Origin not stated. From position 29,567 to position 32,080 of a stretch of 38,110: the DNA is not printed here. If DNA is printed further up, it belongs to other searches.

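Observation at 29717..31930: Orphan 737-aa protein with a diverged class III cyclase-like core, wedged between pilT and a GGDEF gene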

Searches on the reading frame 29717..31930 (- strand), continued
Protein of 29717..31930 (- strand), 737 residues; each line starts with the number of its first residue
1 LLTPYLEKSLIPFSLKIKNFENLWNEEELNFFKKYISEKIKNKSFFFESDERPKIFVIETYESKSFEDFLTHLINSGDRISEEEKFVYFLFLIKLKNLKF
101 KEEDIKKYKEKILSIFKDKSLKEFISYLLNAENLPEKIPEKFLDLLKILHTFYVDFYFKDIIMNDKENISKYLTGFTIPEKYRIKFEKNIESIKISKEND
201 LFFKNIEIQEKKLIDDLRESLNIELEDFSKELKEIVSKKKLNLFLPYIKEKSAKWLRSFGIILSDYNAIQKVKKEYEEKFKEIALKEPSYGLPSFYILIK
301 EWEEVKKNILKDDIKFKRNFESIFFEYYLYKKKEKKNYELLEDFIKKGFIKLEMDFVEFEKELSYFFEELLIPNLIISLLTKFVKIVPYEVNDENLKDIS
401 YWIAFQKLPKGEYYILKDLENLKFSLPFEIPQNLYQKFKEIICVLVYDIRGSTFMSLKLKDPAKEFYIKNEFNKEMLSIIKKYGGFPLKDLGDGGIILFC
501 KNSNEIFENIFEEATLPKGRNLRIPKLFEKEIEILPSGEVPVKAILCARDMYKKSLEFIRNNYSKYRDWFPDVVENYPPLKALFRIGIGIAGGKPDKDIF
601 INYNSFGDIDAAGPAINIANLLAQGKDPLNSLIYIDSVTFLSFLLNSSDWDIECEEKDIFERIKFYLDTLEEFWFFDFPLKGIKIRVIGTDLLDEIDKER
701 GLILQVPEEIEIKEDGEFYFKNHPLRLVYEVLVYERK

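Call 28: search_protein_families(library=pfam, proteins=[L020:4399-6978:+, L020:6975-9242:+, L020:9242-10636:+, L020:10680-11171:+, L020:11168-12346:+, L020:3615-4574:+, L020:3202-3618:+, L020:12492-13505:+], max_evalue=0.01)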
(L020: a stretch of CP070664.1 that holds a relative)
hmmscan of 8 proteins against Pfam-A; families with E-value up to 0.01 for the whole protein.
L020:4399-6978:+ (859 aa): 0 families

L020:6975-9242:+ (755 aa): 0 families

L020:9242-10636:+ (464 aa): 6 families
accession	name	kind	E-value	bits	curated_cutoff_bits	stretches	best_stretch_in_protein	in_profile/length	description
PF00990.26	GGDEF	-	1.2e-40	139.4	23.8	1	302-458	2-160/161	Diguanylate cyclase, GGDEF domain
PF01590.32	GAF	-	4.8e-18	66.4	22.4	1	150-288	2-133/133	GAF domain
PF13185.12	GAF_2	-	7.3e-16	59.1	28.6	1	149-289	3-136/136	GAF domain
PF13492.12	GAF_3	-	3.9e-10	40.7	27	1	150-290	2-129/129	GAF domain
PF00072.30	Response_reg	-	0.00022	21.8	30.2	1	4-105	2-108/111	Response regulator receiver domain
PF03709.21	OKR_DC_1_N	-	0.00027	21.6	29.3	1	15-113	8-110/111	Orn/Lys/Arg decarboxylase, N-terminal domain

L020:10680-11171:+ (163 aa): 1 family
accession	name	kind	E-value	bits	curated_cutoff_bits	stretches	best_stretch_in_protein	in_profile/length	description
PF00571.33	CBS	-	2.8e-28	98.4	24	2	8-61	1-54/57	CBS domain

L020:11168-12346:+ (392 aa): 1 family
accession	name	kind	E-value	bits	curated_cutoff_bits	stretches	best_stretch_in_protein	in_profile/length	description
PF00999.27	Na_H_Exchanger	-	2e-35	122.8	26.2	1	12-375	5-367/375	Sodium/hydrogen exchanger, transmembrane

L020:3615-4574:+ (319 aa): 1 family
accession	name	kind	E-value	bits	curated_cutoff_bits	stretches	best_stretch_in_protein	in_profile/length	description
PF02618.21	YceG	-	4.1e-84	282.7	32.4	1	29-313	1-274/275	YceG-like family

L020:3202-3618:+ (138 aa): 1 family
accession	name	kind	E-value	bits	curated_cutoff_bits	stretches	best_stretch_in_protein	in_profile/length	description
PF03652.20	RuvX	-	8.4e-35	120.5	29.2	1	1-131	1-133/134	Holliday junction resolvase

L020:12492-13505:+ (337 aa): 1 family
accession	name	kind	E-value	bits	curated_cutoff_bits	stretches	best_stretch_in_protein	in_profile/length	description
PF00999.27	Na_H_Exchanger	-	1.7e-26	93.4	26.2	1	4-326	43-368/375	Sodium/hydrogen exchanger, transmembrane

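Call 29: fold_search(model_id=the predicted structure, library=pdb)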
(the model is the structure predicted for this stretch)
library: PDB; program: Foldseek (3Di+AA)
matches with E <= 10: 322; with E <= 0.001: 99
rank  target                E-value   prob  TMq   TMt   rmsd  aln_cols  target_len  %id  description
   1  2bw7_B                4.7e-07  1.00  0.18  0.64   4.8       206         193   20  A novel mechanism for adenylyl cyclase inhibition from the crystal structure of its complex with catechol estrogen (released 2005-07-20)
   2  2w01_D                7.8e-07  1.00  0.18  0.61   6.7       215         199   16  Crystal structure of the guanylyl cyclase Cya2 (released 2008-09-30)
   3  2w01_B                9.5e-07  1.00  0.18  0.62   6.1       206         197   17  Crystal structure of the guanylyl cyclase Cya2 (released 2008-09-30)
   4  1wc1_A                1.0e-06  1.00  0.19  0.65   4.5       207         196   21  Soluble adenylyl cyclase CyaC from S. platensis in complex with Rp- ATPalphaS (released 2004-12-20)
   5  1wc5_A                1.0e-06  1.00  0.18  0.65   4.8       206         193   22  Soluble adenylyl cyclase CyaC from S. platensis in complex with alpha, beta-methylene-ATP in presence of bicarbonate (released 2004-12-20)
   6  2w01_C                1.1e-06  1.00  0.18  0.60   6.7       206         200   16  Crystal structure of the guanylyl cyclase Cya2 (released 2008-09-30)
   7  1wc3_B                1.5e-06  1.00  0.19  0.64   4.7       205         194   20  Soluble adenylyl cyclase CyaC from S. platensis in complex with alpha, beta-methylene-ATP and Strontium (released 2004-12-20)
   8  1wc1_B                1.5e-06  1.00  0.19  0.66   4.6       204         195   21  Soluble adenylyl cyclase CyaC from S. platensis in complex with Rp- ATPalphaS (released 2004-12-20)
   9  1wc0_B                1.9e-06  1.00  0.19  0.64   4.7       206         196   20  Soluble adenylyl cyclase CyaC from S. platensis in complex with alpha, beta-methylene-ATP (released 2004-12-20)
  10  1wc1_C                2.3e-06  1.00  0.18  0.61   5.1       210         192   18  Soluble adenylyl cyclase CyaC from S. platensis in complex with Rp- ATPalphaS (released 2004-12-20)
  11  1wc5_D                3.1e-06  1.00  0.19  0.66   4.6       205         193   20  Soluble adenylyl cyclase CyaC from S. platensis in complex with alpha, beta-methylene-ATP in presence of bicarbonate (released 2004-12-20)
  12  1wc0_A                3.1e-06  1.00  0.19  0.64   4.7       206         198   21  Soluble adenylyl cyclase CyaC from S. platensis in complex with alpha, beta-methylene-ATP (released 2004-12-20)
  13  1cjk_A                4.2e-06  1.00  0.17  0.59   7.5       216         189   15  COMPLEX OF GS-ALPHA WITH THE CATALYTIC DOMAINS OF MAMMALIAN ADENYLYL CYCLASE: COMPLEX WITH ADENOSINE 5'-(ALPHA THIO)-T (released 1999-08-31)
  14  2w01_A                4.8e-06  1.00  0.18  0.59   6.2       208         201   16  Crystal structure of the guanylyl cyclase Cya2 (released 2008-09-30)
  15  6fht_A                5.6e-06  1.00  0.19  0.19   3.6       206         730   17  Crystal structure of an artificial phytochrome regulated adenylate/guanylate cyclase in its dark adapted Pr form (released 2018-04-18)
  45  7r65_A                8.9e-05  1.00  0.18  0.53   4.0       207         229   17  Crystal structure of a bacterial cyclic UMP synthase from Burkholderia cepacia LK29 (released 2021-10-13)
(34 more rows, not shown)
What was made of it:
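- On Class III nucleotidyl cyclase (cyclase homology domain superfamily): The same result was obtained with the lower-quality full-length model (call 29).
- Foldseek on the full-length model: the top 50 hits are all class III AC/GC (call 29).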

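Call 31: search_protein_representatives(alignment_id=A1)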
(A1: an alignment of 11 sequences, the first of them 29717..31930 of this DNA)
Query: 11 sequences, 750 profile positions. Proteins with E-value up to 0.001 (for the whole library): 50; up to 1e-10: 44; up to 1e-30: 41. The best 50 are listed.
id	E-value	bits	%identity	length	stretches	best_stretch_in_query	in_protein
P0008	0.0e+00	1206.4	-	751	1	1-748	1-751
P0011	7.0e-147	507.4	-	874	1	2-747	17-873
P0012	1.6e-142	492.9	-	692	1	70-733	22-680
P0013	1.7e-106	373.8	-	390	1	394-748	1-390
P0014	3.5e-103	362.9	-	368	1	376-749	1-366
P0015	1.3e-91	324.6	-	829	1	25-749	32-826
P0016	1.6e-91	324.4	-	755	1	156-744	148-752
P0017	5.6e-87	309.3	-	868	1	72-748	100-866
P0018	2.1e-86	307.4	-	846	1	138-746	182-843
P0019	2.6e-85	303.8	-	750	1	194-745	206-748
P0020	4.5e-84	299.7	-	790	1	143-749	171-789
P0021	2.1e-82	294.2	-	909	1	362-747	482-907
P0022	8.2e-81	288.9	-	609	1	262-667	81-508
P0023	2.6e-80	287.3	-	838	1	41-748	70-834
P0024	1.6e-79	284.6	-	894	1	308-749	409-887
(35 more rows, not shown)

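Call 37: search_protein_families(library=ncbifam, proteins=[window:29717-31930:-, L020:4399-6978:+, L020:6975-9242:+], max_evalue=0.1)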
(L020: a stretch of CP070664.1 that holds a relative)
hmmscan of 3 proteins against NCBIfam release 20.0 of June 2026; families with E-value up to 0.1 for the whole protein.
window:29717-31930:- (737 aa): 2 families
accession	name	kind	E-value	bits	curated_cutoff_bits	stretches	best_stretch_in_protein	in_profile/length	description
TIGR02035.1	D_Ser_am_lyase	equivalog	0.037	12.8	368.25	1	226-282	35-89/431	D-serine ammonia-lyase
NF045688.1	BCarotHydoxCrtR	equivalog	0.047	12.7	475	1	323-385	138-201/297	beta-carotene hydroxylase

L020:4399-6978:+ (859 aa): 0 families

L020:6975-9242:+ (755 aa): 1 family
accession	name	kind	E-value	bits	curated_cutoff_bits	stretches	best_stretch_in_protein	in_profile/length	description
NF003584.0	PRK05248.3-5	equivalog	0.049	13.9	190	0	80-133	16-68/122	hypothetical protein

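Call 43: find_homologous_proteins(query=A3, max_evalue=0.001)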
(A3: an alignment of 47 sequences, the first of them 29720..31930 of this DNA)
Query A3 (47 sequences) (737 aa, profile of the alignment): 10 proteins with E <= 0.001 among 8000 candidates.
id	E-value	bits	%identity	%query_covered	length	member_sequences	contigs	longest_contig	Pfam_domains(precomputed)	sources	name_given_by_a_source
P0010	8.8e-251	853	35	43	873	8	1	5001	-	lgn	-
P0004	9.6e-175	601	67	100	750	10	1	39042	-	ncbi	-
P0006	2.1e-174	600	58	100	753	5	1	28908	-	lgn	-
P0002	9.5e-171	588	90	100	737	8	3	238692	-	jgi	jgi:class 3 adenylate cyclase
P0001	1.2e-170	588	91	100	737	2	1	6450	-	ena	-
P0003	1.4e-169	584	90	100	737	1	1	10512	-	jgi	-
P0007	2.5e-169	584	57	100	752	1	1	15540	PF22983.2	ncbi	-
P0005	1.0e-167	578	65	100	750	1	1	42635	-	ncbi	-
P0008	3.9e-157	543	56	100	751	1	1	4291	-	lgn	-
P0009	3.8e-152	527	38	57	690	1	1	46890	-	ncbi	-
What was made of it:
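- Tried and rejected: A second find_homologous_proteins run with the full-length 47-sequence alignment returned the same 10 proteins, probably because low-complexity words saturated the candidate list (call 43).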

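Call 71: search_solved_structures(query=A7, max_evalue=0.001, show_alignments=0)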
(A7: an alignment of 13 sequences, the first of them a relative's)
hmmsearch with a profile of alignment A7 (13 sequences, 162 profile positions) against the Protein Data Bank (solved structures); distinct sequences matched with E-value up to 0.001: 42.
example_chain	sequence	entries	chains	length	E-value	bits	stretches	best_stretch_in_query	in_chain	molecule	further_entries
3lfv_A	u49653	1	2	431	4.7e-40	140.4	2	3-161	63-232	cGMP-specific 3',5'-cyclic phosphodiesterase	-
3mf0_A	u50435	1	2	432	4.8e-40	140.4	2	3-161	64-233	cGMP-specific 3',5'-cyclic phosphodiesterase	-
5w10_A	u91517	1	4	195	5.2e-39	137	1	5-162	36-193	cGMP-specific phosphodiesterase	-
9lss_A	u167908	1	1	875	5.8e-39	136.9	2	3-161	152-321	cGMP-specific 3',5'-cyclic phosphodiesterase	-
3bjc_A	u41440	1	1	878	5.9e-39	136.9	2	3-161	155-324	cGMP-specific 3',5'-cyclic phosphodiesterase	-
1ykd_A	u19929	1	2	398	2.2e-36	128.5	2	5-135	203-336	adenylate cyclase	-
1mc0_A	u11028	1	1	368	1.9e-33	118.9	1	2-162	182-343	3',5'-cyclic nucleotide phosphodiesterase 2A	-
3ibj_A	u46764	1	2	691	1.7e-31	112.6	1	2-162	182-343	cGMP-dependent 3',5'-cyclic phosphodiesterase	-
9lrn_A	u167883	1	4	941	3.9e-31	111.4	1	2-162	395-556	cGMP-dependent 3',5'-cyclic phosphodiesterase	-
2zmf_A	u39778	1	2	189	5.3e-30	107.7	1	15-162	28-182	cAMP and cAMP-inhibited cGMP 3',5'-cyclic phosphodiesterase 10A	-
3jab_B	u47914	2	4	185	1.1e-27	100.2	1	2-162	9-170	GafB domain of phosphodiesterase 2A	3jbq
4mcw_A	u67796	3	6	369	4.4e-26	95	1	11-162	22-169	Metal dependent phosphohydrolase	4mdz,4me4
6x88_A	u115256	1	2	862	3.5e-23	85.6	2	68-157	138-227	Cone cGMP-specific 3',5'-cyclic phosphodiesterase subunit alpha'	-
10oz_A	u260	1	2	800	3.3e-22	82.4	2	68-155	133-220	cGMP-specific 3',5'-cyclic phosphodiesterase PDE5-PDE6 chimera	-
9cxg_A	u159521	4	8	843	7.4e-22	81.3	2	67-155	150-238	Cone cGMP-specific 3',5'-cyclic phosphodiesterase subunit alpha'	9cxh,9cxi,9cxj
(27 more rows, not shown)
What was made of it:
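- The partner GAF profile scores as well against cGMP-binding GAFs (PDE5, PDE2) as against cAMP-binding ones (Lcd1, CyaB2, PDE10) (call 71).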

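Call 73: search_solved_structures(query=A7, max_evalue=1e-30, show_alignments=3)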
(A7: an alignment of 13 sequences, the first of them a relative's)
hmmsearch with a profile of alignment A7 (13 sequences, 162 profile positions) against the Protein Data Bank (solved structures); distinct sequences matched with E-value up to 1e-30: 9.
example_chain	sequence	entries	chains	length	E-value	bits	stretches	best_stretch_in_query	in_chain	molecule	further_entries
3lfv_A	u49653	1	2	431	4.7e-40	140.4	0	3-161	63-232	cGMP-specific 3',5'-cyclic phosphodiesterase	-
3mf0_A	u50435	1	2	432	4.8e-40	140.4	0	3-161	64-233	cGMP-specific 3',5'-cyclic phosphodiesterase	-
5w10_A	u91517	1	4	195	5.2e-39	137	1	5-162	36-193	cGMP-specific phosphodiesterase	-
9lss_A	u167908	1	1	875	5.8e-39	136.9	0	3-161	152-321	cGMP-specific 3',5'-cyclic phosphodiesterase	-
3bjc_A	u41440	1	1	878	5.9e-39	136.9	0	3-161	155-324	cGMP-specific 3',5'-cyclic phosphodiesterase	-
1ykd_A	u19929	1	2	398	2.2e-36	128.5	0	5-135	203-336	adenylate cyclase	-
1mc0_A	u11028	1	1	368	1.9e-33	118.9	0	2-162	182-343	3',5'-cyclic nucleotide phosphodiesterase 2A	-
3ibj_A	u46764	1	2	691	1.7e-31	112.6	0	2-162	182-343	cGMP-dependent 3',5'-cyclic phosphodiesterase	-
9lrn_A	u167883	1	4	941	3.9e-31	111.4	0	2-162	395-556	cGMP-dependent 3',5'-cyclic phosphodiesterase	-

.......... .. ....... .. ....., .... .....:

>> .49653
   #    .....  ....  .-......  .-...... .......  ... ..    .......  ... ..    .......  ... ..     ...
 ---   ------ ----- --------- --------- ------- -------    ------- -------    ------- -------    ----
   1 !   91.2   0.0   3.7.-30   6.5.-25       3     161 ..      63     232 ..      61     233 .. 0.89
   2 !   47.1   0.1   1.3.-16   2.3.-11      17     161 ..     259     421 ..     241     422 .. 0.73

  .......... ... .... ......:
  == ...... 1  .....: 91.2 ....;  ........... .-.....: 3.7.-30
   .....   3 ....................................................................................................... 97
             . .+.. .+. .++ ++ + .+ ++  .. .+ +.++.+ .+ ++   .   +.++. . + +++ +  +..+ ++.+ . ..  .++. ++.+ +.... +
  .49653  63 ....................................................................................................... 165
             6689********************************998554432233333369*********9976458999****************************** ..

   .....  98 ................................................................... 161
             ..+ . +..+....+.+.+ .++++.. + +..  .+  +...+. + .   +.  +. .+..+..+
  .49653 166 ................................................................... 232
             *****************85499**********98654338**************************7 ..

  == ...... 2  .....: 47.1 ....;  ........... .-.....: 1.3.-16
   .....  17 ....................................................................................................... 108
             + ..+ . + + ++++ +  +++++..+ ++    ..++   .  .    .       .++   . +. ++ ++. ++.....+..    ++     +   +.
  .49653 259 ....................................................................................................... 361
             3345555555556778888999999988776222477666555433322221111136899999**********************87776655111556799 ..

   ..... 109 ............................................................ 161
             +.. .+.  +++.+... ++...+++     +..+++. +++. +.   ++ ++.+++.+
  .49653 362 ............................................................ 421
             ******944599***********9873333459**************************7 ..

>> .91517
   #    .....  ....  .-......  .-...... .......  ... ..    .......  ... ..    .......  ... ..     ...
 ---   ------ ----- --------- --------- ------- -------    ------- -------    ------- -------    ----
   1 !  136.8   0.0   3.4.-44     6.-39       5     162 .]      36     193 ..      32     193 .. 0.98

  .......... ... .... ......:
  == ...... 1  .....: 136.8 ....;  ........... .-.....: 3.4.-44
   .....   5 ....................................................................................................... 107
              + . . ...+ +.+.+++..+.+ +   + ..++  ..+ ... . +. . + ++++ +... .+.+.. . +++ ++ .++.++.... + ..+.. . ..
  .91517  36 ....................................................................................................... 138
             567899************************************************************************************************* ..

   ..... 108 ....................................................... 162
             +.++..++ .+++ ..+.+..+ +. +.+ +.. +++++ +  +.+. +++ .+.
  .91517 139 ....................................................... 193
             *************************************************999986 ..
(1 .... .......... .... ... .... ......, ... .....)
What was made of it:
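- Closest known: Lcd1 of Leptospira interrogans. Same: In most family loci the partner gene encodes GAF-GGDEF, and its GAF gives its best single-domain match to the Lcd1 GAF (136.8 bits, E 6e-39; call 73).
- Non-cNMP GAFs score 1e-16 or worse (calls 71, 73). The partner GAF domains in sister lineages are of the cNMP-binding type (calls 71, 73), which implies that a cyclic nucleotide is made somewhere in the module.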
